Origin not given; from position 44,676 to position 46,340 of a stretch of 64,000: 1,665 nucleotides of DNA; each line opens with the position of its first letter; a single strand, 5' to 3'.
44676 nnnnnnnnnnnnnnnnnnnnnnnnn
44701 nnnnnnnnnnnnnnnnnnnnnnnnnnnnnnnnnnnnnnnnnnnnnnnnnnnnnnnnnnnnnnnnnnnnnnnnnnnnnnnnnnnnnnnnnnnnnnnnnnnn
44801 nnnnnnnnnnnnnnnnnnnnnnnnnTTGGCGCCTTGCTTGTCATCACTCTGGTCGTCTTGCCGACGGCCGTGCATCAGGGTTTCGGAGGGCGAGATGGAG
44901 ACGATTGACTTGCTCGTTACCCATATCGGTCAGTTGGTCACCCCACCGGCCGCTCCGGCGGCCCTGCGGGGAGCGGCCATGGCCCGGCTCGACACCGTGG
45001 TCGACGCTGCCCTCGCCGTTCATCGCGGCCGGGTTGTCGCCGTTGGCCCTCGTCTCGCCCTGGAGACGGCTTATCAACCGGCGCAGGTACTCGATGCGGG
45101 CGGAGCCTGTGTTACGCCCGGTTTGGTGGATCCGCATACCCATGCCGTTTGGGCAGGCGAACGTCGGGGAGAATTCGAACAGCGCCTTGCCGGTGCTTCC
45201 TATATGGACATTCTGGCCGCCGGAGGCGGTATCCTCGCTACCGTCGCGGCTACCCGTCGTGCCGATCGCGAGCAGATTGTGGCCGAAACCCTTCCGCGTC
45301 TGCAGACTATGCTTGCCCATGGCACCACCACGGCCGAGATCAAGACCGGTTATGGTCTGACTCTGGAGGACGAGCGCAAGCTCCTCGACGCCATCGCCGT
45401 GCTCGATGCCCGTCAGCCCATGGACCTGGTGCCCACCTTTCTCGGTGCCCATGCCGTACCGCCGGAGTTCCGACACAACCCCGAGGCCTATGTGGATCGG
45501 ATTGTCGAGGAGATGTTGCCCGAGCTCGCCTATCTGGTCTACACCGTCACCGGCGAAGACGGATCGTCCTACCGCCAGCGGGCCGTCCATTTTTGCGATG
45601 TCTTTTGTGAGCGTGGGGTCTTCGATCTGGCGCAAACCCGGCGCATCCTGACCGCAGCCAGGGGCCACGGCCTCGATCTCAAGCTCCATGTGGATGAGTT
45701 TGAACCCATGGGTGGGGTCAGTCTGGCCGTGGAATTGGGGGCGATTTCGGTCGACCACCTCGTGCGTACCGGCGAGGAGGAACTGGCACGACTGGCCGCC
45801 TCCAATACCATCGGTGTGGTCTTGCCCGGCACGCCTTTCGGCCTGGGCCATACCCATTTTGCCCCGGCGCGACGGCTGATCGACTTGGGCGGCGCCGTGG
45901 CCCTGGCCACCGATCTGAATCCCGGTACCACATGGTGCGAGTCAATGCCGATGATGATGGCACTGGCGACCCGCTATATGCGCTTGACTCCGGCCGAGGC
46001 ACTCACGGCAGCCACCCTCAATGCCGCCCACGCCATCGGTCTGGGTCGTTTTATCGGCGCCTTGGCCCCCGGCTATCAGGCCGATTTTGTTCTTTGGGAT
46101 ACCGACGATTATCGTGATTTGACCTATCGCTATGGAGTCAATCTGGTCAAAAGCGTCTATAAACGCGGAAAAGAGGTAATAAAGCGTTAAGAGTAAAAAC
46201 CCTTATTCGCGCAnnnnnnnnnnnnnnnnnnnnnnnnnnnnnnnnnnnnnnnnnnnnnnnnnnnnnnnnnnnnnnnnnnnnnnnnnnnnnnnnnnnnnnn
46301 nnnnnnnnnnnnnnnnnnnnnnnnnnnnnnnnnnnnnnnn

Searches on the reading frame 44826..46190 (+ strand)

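Call 43: search_protein_families(library=pfam, proteins=[window:44826-46190:+], max_evalue=0.00001)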
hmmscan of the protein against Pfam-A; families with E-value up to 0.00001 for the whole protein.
window:44826-46190:+ (454 aa): 2 families
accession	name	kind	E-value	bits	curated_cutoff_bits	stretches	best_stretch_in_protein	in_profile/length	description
PF01979.26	Amidohydro_1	-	4.2e-22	79.3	25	1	297-451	190-345/345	Amidohydrolase family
PF07969.17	Amidohydro_3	-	6e-17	62.7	29.7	1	245-451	238-471/472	Amidohydrolase family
